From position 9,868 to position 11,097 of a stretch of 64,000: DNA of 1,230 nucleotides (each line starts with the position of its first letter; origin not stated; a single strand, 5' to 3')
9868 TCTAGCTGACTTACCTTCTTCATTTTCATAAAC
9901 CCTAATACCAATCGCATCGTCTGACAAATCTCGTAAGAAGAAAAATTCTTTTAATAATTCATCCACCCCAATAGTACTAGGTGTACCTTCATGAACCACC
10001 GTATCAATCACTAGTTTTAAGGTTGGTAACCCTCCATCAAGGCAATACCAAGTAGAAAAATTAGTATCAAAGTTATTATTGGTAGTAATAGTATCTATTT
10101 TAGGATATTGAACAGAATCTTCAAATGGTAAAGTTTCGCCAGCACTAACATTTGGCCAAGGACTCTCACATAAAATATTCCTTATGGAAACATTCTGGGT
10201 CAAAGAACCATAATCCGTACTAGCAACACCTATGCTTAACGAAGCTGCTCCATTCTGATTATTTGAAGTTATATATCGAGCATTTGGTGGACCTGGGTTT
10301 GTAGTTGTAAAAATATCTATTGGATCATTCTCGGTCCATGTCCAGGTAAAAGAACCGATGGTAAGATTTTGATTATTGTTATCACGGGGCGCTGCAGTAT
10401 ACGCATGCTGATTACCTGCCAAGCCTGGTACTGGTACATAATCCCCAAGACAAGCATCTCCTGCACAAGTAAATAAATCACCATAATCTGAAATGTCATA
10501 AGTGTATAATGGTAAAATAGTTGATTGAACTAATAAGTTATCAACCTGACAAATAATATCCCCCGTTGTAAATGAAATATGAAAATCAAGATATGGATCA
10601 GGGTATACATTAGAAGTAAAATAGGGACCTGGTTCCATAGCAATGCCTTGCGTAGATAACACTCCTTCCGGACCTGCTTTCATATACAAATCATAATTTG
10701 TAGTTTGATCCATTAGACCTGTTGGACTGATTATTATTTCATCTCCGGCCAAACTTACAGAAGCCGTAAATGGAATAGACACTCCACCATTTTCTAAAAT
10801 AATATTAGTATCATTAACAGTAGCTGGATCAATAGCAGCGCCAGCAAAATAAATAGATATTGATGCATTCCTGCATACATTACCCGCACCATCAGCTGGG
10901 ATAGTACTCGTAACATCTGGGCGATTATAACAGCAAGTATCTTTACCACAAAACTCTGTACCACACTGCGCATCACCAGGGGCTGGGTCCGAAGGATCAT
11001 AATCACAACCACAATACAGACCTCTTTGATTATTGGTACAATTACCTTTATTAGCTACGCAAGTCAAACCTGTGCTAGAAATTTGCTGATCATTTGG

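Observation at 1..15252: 5.2 kb of the 3314-aa giant gene's 5' half is duplicated nearly base-for-base 10,025 bp away, with identity ending exactly at the start codon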

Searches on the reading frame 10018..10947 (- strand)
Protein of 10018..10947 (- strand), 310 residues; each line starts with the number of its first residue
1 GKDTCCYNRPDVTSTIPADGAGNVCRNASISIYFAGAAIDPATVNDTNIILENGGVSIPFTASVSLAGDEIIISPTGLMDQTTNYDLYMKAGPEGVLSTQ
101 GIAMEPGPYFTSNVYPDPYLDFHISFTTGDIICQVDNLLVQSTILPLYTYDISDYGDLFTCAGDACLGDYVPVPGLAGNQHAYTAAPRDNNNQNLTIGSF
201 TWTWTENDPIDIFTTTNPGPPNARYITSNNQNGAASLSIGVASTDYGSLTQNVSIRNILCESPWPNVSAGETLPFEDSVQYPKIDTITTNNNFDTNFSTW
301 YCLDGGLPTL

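Call 75: predict_structure(alignment_id=A2)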
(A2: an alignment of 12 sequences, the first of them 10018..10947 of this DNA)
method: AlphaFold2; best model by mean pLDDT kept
length: 310 residues; sequences in the alignment: 12
mean_pLDDT: 70.9   pTM: 0.65
mean pLDDT of the five models: 70.9, 68.4, 65.0, 64.2, 60.2
residues with pLDDT >= 90: 68; 70-90: 126; 50-70: 32; < 50: 84
segments of 3 or more residues with pLDDT < 50: 109-116, 145-150, 153-156, 161-168, 174-178, 261-310
pLDDT, mean of each block of 10 residues (from residue 1): 83 91 93 88 88 92 79 90 94 84 69 45 91 88 52 53 48 51 83 84 85 74 77 79 88 71 42 38 35 30 34
secondary structure, 60 per line:
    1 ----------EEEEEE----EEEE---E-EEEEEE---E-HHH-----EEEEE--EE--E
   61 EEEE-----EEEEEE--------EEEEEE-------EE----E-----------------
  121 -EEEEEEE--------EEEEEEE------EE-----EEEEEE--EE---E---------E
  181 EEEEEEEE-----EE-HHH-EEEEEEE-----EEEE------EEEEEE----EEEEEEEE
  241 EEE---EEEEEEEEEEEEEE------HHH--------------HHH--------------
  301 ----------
elements in order: E11-16 E21-24 E30-35 E49-53 E60-64 E70-75 E84-89 E122-128 E137-143 E157-162 E180-188 E201-207 E213-216 E223-228 E233-243 E247-260

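Call 79: fold_search(model_id=the predicted structure, library=pdb)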
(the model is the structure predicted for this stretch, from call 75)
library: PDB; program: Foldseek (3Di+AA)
matches with E <= 10: 1885; with E <= 0.001: 216
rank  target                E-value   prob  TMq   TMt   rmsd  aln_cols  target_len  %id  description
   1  4uic                  5.5e-08  1.00  0.28  0.13  16.7       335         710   12  Crystal structure of the S-layer protein rSbsC(31-844) (released 2016-04-13)
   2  2ra1                  1.5e-07  1.00  0.28  0.22   9.7       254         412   12  Crystal structure of the N-terminal part of the bacterial S-layer protein SbsC (released 2008-08-19)
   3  4uj6                  2.5e-07  1.00  0.28  0.13  16.4       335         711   12  Structure of surface layer protein SbsC, domains 1-6 (released 2016-04-27)
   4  2yd6                  1.0e-06  1.00  0.20  0.27  12.3       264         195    9  Crystal structure of the N-terminal Ig1-2 module of Human Receptor Protein Tyrosine Phosphatase Delta (released 2011-04-13)
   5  4aq1_A                1.8e-06  1.00  0.23  0.12  14.0       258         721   12  Structure of the SbsB S-layer protein of Geobacillus stearothermophilus PV72p2 in complex with nanobody KB6 (released 2012-06-13)
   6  4zfq                  2.0e-06  1.00  0.26  0.23  14.8       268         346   12  Structure of M. tuberculosis (3,3) L,D-Transpeptidase, LdtMt5. (Meropenen-adduct form) (released 2015-09-02)
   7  7r5k_10               2.5e-06  1.00  0.30  0.08  11.4       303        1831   10  Human nuclear pore complex (constricted) (released 2022-06-22)
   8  4z7a                  4.5e-06  1.00  0.25  0.22  15.0       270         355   12  Structural and biochemical characterization of a non-functionally redundant M. tuberculosis (3,3) L,D-Transpeptidase, Ld (released 2015-09-02)
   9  2yd3                  1.1e-05  1.00  0.22  0.30  11.3       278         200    9  Crystal structure of the N-terminal Ig1-2 module of Human Receptor Protein Tyrosine Phosphatase Sigma (released 2011-04-13)
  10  2yd4                  1.1e-05  1.00  0.21  0.29  11.6       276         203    9  Crystal structure of the N-terminal Ig1-2 module of Chicken Receptor Protein Tyrosine Phosphatase Sigma (released 2011-04-13)
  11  3pxj_D                1.2e-05  1.00  0.21  0.31  11.5       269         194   10  Tandem Ig repeats of Dlar (released 2011-03-23)
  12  2yd1                  1.2e-05  1.00  0.22  0.32  11.7       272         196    9  Crystal structure of the N-terminal Ig1-2 module of Drosophila Receptor Protein Tyrosine Phosphatase DLAR (released 2011-04-13)
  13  4qr7                  1.3e-05  1.00  0.24  0.22  13.1       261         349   12  Structure and specificity of L-D-Transpeptidase from Mycobacterium tuberculosis and antibiotic resistance: Calcium bindi (released 2015-07-29)
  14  9e99_J                1.3e-05  1.00  0.24  0.26  11.5       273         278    9  Cryo-EM reconstruction of Escherichia phage N4 capsid (released 2025-02-19)
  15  7ahs_B                1.3e-05  1.00  0.22  0.24  16.5       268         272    8  titin-N2A Ig81-Ig83 (released 2021-03-24)
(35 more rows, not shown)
